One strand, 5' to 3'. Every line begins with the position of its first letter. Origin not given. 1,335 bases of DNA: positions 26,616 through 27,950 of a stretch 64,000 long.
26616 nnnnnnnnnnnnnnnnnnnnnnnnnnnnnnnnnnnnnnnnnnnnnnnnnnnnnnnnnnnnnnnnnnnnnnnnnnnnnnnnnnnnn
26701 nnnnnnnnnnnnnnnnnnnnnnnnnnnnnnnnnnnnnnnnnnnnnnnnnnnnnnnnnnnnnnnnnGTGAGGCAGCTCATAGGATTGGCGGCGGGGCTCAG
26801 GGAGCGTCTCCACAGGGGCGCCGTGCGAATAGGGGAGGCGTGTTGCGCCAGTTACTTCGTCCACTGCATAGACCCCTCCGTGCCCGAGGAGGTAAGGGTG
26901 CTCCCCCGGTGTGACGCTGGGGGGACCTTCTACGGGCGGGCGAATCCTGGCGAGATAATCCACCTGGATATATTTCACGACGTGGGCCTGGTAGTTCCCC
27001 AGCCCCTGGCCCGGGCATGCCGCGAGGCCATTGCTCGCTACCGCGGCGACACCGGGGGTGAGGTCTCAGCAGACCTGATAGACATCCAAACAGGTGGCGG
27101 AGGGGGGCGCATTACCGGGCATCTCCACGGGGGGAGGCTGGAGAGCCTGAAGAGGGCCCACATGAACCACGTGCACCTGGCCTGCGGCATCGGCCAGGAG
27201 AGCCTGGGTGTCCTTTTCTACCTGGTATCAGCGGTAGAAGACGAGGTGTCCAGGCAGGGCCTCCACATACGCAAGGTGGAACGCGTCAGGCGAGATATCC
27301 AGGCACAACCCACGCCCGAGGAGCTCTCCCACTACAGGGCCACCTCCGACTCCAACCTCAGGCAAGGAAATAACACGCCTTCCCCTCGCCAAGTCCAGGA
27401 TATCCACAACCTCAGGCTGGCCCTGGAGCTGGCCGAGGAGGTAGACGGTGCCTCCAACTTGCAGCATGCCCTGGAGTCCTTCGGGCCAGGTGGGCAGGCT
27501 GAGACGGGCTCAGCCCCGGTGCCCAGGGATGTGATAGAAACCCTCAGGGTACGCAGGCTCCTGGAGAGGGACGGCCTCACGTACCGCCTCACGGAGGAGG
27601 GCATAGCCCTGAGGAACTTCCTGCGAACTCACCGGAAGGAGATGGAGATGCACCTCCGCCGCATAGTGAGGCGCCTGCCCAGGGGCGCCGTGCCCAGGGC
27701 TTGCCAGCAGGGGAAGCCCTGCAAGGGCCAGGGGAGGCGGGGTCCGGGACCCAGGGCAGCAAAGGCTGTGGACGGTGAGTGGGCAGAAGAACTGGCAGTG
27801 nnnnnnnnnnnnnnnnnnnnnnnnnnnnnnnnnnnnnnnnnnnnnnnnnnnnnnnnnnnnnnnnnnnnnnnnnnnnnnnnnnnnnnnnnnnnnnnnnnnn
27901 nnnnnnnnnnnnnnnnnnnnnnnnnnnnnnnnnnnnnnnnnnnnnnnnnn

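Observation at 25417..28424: Orphan ChlI-like AAA+ ATPase (with Cys-rich insert) and VWA protein with a novel N-terminal domain, next to metal-transport genes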

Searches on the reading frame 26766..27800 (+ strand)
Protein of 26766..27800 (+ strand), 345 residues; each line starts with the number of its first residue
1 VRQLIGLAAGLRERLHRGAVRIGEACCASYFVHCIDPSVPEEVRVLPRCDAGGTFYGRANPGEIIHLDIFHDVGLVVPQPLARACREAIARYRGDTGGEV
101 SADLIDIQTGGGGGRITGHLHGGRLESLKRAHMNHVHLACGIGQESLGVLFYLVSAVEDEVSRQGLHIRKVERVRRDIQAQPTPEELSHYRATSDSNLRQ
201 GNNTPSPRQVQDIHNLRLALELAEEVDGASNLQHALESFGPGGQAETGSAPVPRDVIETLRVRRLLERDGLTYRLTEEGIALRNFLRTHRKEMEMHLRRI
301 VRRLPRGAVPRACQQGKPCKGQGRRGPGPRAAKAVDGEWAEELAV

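Call 13: search_protein_families(library=pfam, proteins=[window:26766-27800:+], max_evalue=10)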
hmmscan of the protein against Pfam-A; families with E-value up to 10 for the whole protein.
window:26766-27800:+ (345 aa): 0 families

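Call 18: find_related_loci(query=A2, collection=genome_contigs, flank=8000)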
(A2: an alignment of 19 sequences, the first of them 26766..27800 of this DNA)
Query A2 (345 aa) in genome_contigs; peptide patterns used: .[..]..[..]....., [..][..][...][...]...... (x = any residue, [..] = any of these).
335 stretches matched a pattern; 182 encode a relative of the query (tblastn E <= 1e-3); the best 80 are kept; 80 distinct loci.
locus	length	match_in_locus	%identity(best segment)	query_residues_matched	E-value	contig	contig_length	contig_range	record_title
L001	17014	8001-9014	40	18-345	2e-64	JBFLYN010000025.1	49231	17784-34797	MAG: Bacillota bacterium isolate MAG086 MAG086_25, whole genome shotgun sequence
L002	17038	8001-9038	41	15-345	3e-62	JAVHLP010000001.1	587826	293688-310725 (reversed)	MAG: bacterium isolate Ess09-15 NODE_1_length_587826_cov_8.314185, whole genome shotgun sequence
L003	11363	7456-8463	38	15-345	1e-61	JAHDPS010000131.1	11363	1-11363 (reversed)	MAG: Bacillota bacterium isolate SM1-B18.1 k141_36421, whole genome shotgun sequence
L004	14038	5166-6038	44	15-305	1e-60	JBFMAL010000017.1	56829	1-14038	MAG: Bacillota bacterium isolate MAG137 MAG137_17, whole genome shotgun sequence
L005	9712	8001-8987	37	21-345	3e-60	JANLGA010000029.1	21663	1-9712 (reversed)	MAG: Bacillota bacterium isolate A05DMB27 NODE_29_length_21663_cov_3.125139, whole genome shotgun sequence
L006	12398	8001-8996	34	19-345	1e-59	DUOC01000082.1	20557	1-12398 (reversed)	MAG TPA_asm: Thermoanaerobacterales bacterium isolate AS08sgBPME_136 132536_AS08, whole genome shotgun sequence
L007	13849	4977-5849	44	15-305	3e-59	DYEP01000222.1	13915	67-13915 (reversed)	MAG TPA_asm: Symbiobacterium sp. isolate Tomsk_54_12 Tomsk_k141_63086, whole genome shotgun sequence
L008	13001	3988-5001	34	4-345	2e-56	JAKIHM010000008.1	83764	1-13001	Thermovorax subterraneus strain DSM 21563 Scaffold8_1, whole genome shotgun sequence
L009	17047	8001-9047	38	7-345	3e-56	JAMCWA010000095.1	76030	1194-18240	MAG: Bacillota bacterium isolate FK_Sedi_B_Bin.70 NODE_701_length_76030_cov_3.79961, whole genome shotgun sequence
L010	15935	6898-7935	40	15-345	1e-55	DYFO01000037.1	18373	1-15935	MAG TPA_asm: Symbiobacterium thermophilum isolate BE2011_68_19 Afr_mines_BE2011_881_length_18373_cov_7_755650, whole gen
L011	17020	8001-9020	38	21-345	2e-53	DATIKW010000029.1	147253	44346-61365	MAG TPA_asm: Bacillota bacterium isolate SMAG_U15728 k141_55656, whole genome shotgun sequence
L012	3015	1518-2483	34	20-345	2e-53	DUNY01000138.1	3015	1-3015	MAG TPA_asm: Thermoanaerobacterales bacterium isolate AS08sgBPME_119 252496_AS08, whole genome shotgun sequence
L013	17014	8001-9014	36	19-345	7e-53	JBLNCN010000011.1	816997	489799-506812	MAG: Bacillota bacterium isolate MAG124 PRJNA950955_bin31_renamed_10, whole genome shotgun sequence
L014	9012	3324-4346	35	3-335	2e-52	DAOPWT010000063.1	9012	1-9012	MAG TPA_asm: Bacillota bacterium isolate AMR_MDS_1359 NODE_7744_length_9012_cov_21.535001, whole genome shotgun sequence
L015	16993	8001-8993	35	11-345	4e-52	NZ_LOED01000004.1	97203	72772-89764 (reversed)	Fervidicola ferrireducens strain Y170 AN618_contig000004, whole genome shotgun sequence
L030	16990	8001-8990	37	18-328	7e-50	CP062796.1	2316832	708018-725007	MAG: Candidatus Fermentithermobacillus carboniphilus isolate Bu02 chromosome, complete genome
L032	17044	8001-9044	36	14-345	2e-49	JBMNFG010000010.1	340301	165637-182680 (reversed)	MAG: Bacillota bacterium isolate SBF912LR0HQ0073 contig_4877, whole genome shotgun sequence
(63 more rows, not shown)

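Call 24: search_protein_families(library=pfam, proteins=[L030:4262-5467:+, L030:5516-6289:+, L030:9738-11336:+, L030:11336-12247:+, L030:12237-12935:+, L032:3931-4869:+, L032:4955-6385:+, L015:12251-12760:+, L015:12777-14948:+, L015:15413-16042:+], max_evalue=0.00001)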
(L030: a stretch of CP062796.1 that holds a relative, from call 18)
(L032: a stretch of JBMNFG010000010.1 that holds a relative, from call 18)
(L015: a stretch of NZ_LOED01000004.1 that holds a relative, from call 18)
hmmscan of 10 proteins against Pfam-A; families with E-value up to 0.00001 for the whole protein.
L030:4262-5467:+ (402 aa): 2 families
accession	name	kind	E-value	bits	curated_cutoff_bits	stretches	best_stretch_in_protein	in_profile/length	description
PF07687.19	M20_dimer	-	1.9e-10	41.1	21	1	178-258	9-91/107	Peptidase dimerisation domain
PF01546.33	Peptidase_M20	-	2.4e-10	41.1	24.6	1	94-348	26-183/206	Peptidase family M20/M25/M40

L030:5516-6289:+ (258 aa): 0 families

L030:9738-11336:+ (533 aa): 4 families
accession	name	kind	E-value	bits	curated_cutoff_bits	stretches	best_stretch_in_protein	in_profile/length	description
PF01276.26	OKR_DC_1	-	1e-81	275.3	27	1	49-410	1-414/417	Orn/Lys/Arg decarboxylase, major domain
PF03711.20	OKR_DC_1_C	-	3.4e-13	50.5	24.2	1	420-512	16-113/132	Orn/Lys/Arg decarboxylase, C-terminal domain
PF00155.27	Aminotran_1_2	-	5.6e-07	29.5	19.7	1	109-343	45-293/361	Aminotransferase class I and II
PF01041.23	DegT_DnrJ_EryC1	-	4.2e-06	26.7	19.8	1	119-241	37-149/360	DegT/DnrJ/EryC1/StrS aminotransferase family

L030:11336-12247:+ (304 aa): 1 family
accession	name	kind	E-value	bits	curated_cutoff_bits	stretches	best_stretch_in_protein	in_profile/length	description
PF01520.23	Amidase_3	-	4.1e-24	86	27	1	129-295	1-173/174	N-acetylmuramoyl-L-alanine amidase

L030:12237-12935:+ (233 aa): 1 family
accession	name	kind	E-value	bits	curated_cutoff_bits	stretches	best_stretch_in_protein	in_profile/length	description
PF01996.21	F420_ligase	-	1.5e-08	34.9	25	1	26-172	2-132/218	F420-0:Gamma-glutamyl ligase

L032:3931-4869:+ (313 aa): 6 families
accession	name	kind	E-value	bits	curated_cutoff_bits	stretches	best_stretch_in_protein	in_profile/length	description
PF07478.18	Dala_Dala_lig_C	-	3.5e-61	206.7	24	1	127-307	24-204/204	D-ala D-ala ligase C-terminus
PF01820.27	Dala_Dala_lig_N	-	3.7e-23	82.8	34.6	2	53-86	88-121/121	D-ala D-ala ligase N-terminus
PF02655.19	ATP-grasp_3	-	3.2e-08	34.3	23.2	1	129-277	21-155/160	ATP-grasp domain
PF13535.11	ATP-grasp_4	-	6.9e-07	29.4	27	1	138-278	1-151/160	ATP-grasp domain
PF02786.22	CPSase_L_D2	-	7.6e-07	29.3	19.8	1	133-277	32-178/211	Carbamoyl-phosphate synthase L chain, ATP binding domain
PF02222.28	ATP-grasp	-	7.7e-07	29.4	27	1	131-275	22-159/179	ATP-grasp domain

L032:4955-6385:+ (477 aa): 9 families
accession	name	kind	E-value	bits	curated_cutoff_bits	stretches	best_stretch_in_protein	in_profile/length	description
PF00158.32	Sigma54_activat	-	4.7e-59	199.3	20.2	1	154-319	1-167/168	Sigma-54 interaction domain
PF25601.1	AAA_lid_14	-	1.9e-29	101.7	27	1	325-406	1-82/87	AAA+ ATPase lid domain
PF14532.12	Sigma54_activ_2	-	3.8e-19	69.7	25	1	155-324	1-138/138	Sigma-54 interaction domain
PF02954.25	HTH_8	-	5.5e-11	42.5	22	1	428-468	1-41/42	Bacterial regulatory protein, Fis family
PF08448.16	PAS_4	-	7.1e-11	42.7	23.1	1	12-116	1-106/110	PAS fold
PF00989.32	PAS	-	1.5e-08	35.1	22.6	1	8-84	3-81/113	PAS fold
PF07728.20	AAA_5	-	1.5e-08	35.1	22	1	178-299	2-128/139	AAA domain (dynein-related subfamily)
PF13556.12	HTH_30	-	2e-07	31.1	27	1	439-469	6-36/59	PucR C-terminal helix-turn-helix domain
PF13426.13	PAS_9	-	8.1e-06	26.5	27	0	17-116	2-102/103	PAS domain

L015:12251-12760:+ (170 aa): 1 family
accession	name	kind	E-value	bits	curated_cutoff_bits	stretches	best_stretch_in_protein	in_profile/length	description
PF00156.33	Pribosyltran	-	1e-14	54.6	26.3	1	27-148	5-124/158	Phosphoribosyl transferase domain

L015:12777-14948:+ (724 aa): 7 families
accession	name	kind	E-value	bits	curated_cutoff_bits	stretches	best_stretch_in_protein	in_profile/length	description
PF13328.12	HD_4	-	5e-53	179.4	27.2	1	29-178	1-155/156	HD domain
PF04607.23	RelA_SpoT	-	6e-46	155.8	27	1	238-348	1-112/113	Region found in RelA / SpoT proteins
PF02824.27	TGS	-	3.3e-27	94.7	22.2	1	389-448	1-60/60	TGS domain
PF13291.12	ACT_4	-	1e-20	74.6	27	1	643-720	2-80/80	ACT domain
PF19296.4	RelA_AH_RIS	-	8e-16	59.1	23.8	1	466-622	7-174/185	RelA/SpoT, AH and RIS domains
PF01966.28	HD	-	5.2e-11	43.3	22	1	49-147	2-116/116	HD domain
PF01842.31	ACT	-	6.2e-11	42.3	27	1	650-712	3-64/66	ACT domain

L015:15413-16042:+ (210 aa): 1 family
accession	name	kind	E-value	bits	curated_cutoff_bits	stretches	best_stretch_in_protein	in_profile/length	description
PF00753.33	Lactamase_B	-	3.1e-36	125.6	22.7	1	14-193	2-196/196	Metallo-beta-lactamase superfamily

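Call 25: predict_structure(alignment_id=A2)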
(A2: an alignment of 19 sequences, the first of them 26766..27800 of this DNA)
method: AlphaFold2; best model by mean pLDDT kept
length: 345 residues; sequences in the alignment: 19
mean_pLDDT: 77.5   pTM: 0.58
mean pLDDT of the five models: 77.5, 75.6, 74.8, 74.3, 74.4
residues with pLDDT >= 90: 103; 70-90: 150; 50-70: 42; < 50: 50
segments of 3 or more residues with pLDDT < 50: 202-207, 243-248, 308-327, 329-332, 338-345
pLDDT, mean of each block of 10 residues (from residue 1): 77 90 92 83 89 85 93 93 97 90 91 86 72 92 91 97 95 87 64 65 48 74 80 86 51 85 86 87 85 67 49 41 45 46 31
secondary structure, 60 per line:
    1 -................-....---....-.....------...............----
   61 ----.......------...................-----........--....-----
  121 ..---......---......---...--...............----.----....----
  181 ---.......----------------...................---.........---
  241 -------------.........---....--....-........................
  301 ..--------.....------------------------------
elements in order: H2-17 E19-22 E26-29 E31-35 E42-50 H51-56 E65-71 H78-96 E105-109 E112-115 H126-131 E135-140 H149-163 E173-176 H184-190 H207-225 H229-237 H254-262 E266-269 E272-275 H277-302 H311-315
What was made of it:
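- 27321..27359 (+): Conserved linker peptide D[LM]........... (window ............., aa 186-198). The region has low confidence in the model (call 25).
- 27525..27671 (+): Winged helix-turn-helix followed by a long helix (aa 254-302). Secondary structure is H254-262, E266-269, E272-275, H277-302 (call 25).
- pLDDT is about 90 (call 25).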

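Call 28: fold_search(model_id=the predicted structure, library=pdb)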
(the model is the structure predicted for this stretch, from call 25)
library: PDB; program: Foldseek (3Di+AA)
matches with E <= 10: 425; with E <= 0.001: 0
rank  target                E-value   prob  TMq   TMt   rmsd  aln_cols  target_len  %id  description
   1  8ylm_D                1.0e-01  0.54  0.15  0.27  15.2       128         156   20  Crystal structure of Deinococcus radiodurans HucR in complex with uric acid (released 2024-11-13)
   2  6qw2_B                1.2e-01  0.10  0.12  0.16  17.0       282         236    8  The Transcriptional Regulator PrfA-A218G mutant from Listeria Monocytogenes (released 2020-04-01)
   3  5dd8_A                1.6e-01  0.60  0.15  0.29  15.2       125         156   20  The Crystal structure of HucR mutant (HucR-E48Q) from Deinococcus radiodurans (released 2015-09-09)
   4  2fbk_A                1.6e-01  0.51  0.15  0.29  15.0       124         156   19  The Crystal Structure of HucR from Deinococcus radiodurans (released 2006-07-04)
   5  5zyr_A                1.6e-01  0.10  0.15  0.16  20.1       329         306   12  Crystal structure of the reductase (C1) component of p-hydroxyphenylacetate 3-hydroxylase (HPAH) from Acinetobacter ba (released 2019-06-05)
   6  8ylm_C                1.7e-01  0.44  0.15  0.28  15.0       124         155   19  Crystal structure of Deinococcus radiodurans HucR in complex with uric acid (released 2024-11-13)
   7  8ylf                  2.2e-01  0.54  0.16  0.30  15.0       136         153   15  Crystal structure of Burkholderia thailandensis MftR (released 2024-11-13)
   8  5zc2_A                2.6e-01  0.08  0.15  0.17  20.2       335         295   12  Acinetobacter baumannii p-hydroxyphenylacetate 3-hydroxylase (HPAH), reductase component (C1) (released 2018-08-08)
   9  6qvz_A                2.9e-01  0.08  0.13  0.17  16.8       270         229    8  The Transcriptional Regulator PrfA-L140H mutant from Listeria Monocytogenes (released 2020-04-01)
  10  1lnw_F                3.1e-01  0.75  0.16  0.37  12.8       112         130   16  CRYSTAL STRUCTURE OF THE MEXR REPRESSOR OF THE MEXAB-OPRM MULTIDRUG EFFLUX OPERON OF PSEUDOMONAS AERUGINOSA (released 2002-09-11)
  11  9g04_A                3.1e-01  0.18  0.22  0.10  11.6       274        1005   13  Structure of MadB, a class I dehydrates from Clostridium maddingley in the apo state (released 2025-07-16)
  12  6qvy_B                3.1e-01  0.08  0.12  0.17  16.5       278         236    8  The Transcriptional Regulator PrfA-A94V mutant from Listeria Monocytogenes (released 2020-04-01)
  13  6t5i_B                3.1e-01  0.07  0.13  0.16  16.0       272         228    8  The Transcriptional Regulator PrfA from Listeria Monocytogenes in complex with inhibitor of WNT production (IWP)-2 (released 2021-10-27)
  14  2qn6_B                3.5e-01  0.38  0.18  0.49   5.5       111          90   13  Structure of an archaeal heterotrimeric initiation factor 2 reveals a nucleotide state between the GTP and the GDP sta (released 2007-11-06)
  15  1yz7                  3.5e-01  0.14  0.12  0.19   8.4       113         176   14  Crystal structure of a C-terminal segment of the alpha subunit of aIF2 from Pyrococcus abyssi (released 2005-06-28)
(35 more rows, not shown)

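Call 35: search_protein_families(library=pfam, alignment_id=A2, max_evalue=10)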
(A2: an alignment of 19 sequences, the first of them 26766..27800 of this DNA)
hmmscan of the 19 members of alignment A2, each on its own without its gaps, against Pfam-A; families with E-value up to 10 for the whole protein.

A. member 1, window:26766-27800:+ (345 aa): 0 families

B. families by the number of members that match (of 19 scanned): 30 families (the first 25 are shown)
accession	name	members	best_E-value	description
PF14947.12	HTH_45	8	0.0024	Winged helix-turn-helix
PF25213.1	HVO_A0261_N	7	7.2e-05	HVO_A0261 N-terminal domain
PF20669.3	Exo70_N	2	0.011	Exocyst complex component Exo70 N-terminal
PF06969.22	HemN_C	2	0.022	HemN C-terminal domain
PF23589.2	WH_AprA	2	0.16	AprA winged helix domain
PF21715.3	CggR_N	1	0.0075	CggR N-terminal DNA binding domain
PF12126.13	PML_CC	1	0.0076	PML-like, coiled-coil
PF01047.28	MarR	1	0.0086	MarR family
PF03462.23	PCRF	1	0.022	PCRF domain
PF18627.6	PgdA_N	1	0.028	Peptidoglycan GlcNAc deacetylase N-terminal domain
PF01909.29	NTP_transf_2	1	0.033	Nucleotidyltransferase domain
PF20242.3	Emfourin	1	0.058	Emfourin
PF23056.1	NTF2_MEX67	1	0.061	MEX67-like, NTF2-like domain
PF20404.3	DUF6694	1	0.062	Family of unknown function (DUF6694)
PF03961.19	FapA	1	0.075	Flagellar Assembly Protein A beta solenoid domain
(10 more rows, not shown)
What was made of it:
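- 27525..27671 (+): HTH_45 matches 8/19 members and HVO_A0261_N matches 7/19 (call 35).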

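Call 70: search_dna_similar(query=window:26766-27800:+, collection=phages, mode=protein, max_evalue=0.001, max_rows=10)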
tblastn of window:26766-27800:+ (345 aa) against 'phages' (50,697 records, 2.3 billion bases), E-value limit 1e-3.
No match.

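Call 71: search_dna_similar(query=window:26766-27800:+, collection=plasmids, mode=protein, max_evalue=0.001, max_rows=10)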
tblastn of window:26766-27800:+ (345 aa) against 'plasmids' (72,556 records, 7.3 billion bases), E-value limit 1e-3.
No match.
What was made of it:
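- No relatives on phages or plasmids (calls 70, 71).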

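Call 81: fold_search(model_id=the predicted structure, library=viral)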
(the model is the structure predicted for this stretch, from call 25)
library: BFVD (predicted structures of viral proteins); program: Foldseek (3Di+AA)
matches with E <= 10: 225; with E <= 0.001: 0
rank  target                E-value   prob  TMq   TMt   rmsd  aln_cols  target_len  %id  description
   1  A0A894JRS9            1.6e-02  0.18  0.15  0.13  21.6       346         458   12  (no name in the UniProt tables at hand)
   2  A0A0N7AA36            1.4e-01  0.89  0.17  0.38  17.5       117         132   17  (no name in the UniProt tables at hand)
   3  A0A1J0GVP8            1.4e-01  0.85  0.16  0.11  15.4        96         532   17  Uncharacterized protein [Streptomyces phage BRock]
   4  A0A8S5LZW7            2.4e-01  0.06  0.12  0.13  25.1       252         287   12  Cell wall hydrolase autolysin [Siphoviridae sp. ctM7c3]
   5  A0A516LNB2            2.6e-01  0.97  0.14  0.59   2.8        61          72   23  (no name in the UniProt tables at hand)
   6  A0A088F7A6            3.3e-01  0.99  0.14  0.76   3.3        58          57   21  (no name in the UniProt tables at hand)
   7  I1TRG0                3.5e-01  0.90  0.14  0.61   4.4        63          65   19  Uncharacterized protein [Cronobacter phage CR3]
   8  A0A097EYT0            3.5e-01  0.84  0.15  0.49  10.4        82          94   28  Uncharacterized protein [Mycobacterium phage Carcharodon]
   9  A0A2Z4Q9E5            3.9e-01  0.80  0.14  0.44   6.8        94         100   17  Uncharacterized protein [Microbacterium phage Zeta1847]
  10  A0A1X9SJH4            4.4e-01  0.30  0.12  0.30   9.8        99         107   14  Uncharacterized protein [Sulfolobus islandicus rod-shaped virus 9]
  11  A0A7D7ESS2            4.4e-01  0.30  0.13  0.30  11.2       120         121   15  Uncharacterized protein [Pseudomonas phage Persinger]
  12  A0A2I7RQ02            4.6e-01  0.20  0.14  0.15  16.1       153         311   14  (no name in the UniProt tables at hand)
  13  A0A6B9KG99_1          4.9e-01  0.03  0.11  0.05  17.7       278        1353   12  Replicase large subunit [Atrato Virga-like virus 1]
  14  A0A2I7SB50            5.2e-01  0.93  0.18  0.66   3.6        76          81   14  (no name in the UniProt tables at hand)
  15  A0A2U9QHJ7            5.8e-01  0.18  0.14  0.17   8.3       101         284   13  Uncharacterized protein [Sea otter poxvirus]
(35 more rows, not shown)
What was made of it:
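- Tried and rejected: Foldseek against PDB and BFVD found nothing below E 0.01; the best hits are the winged helix, plus generic alpha/beta sandwiches such as the aIF2-alpha C-terminal domain, KH and HPr (calls 28, 81).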
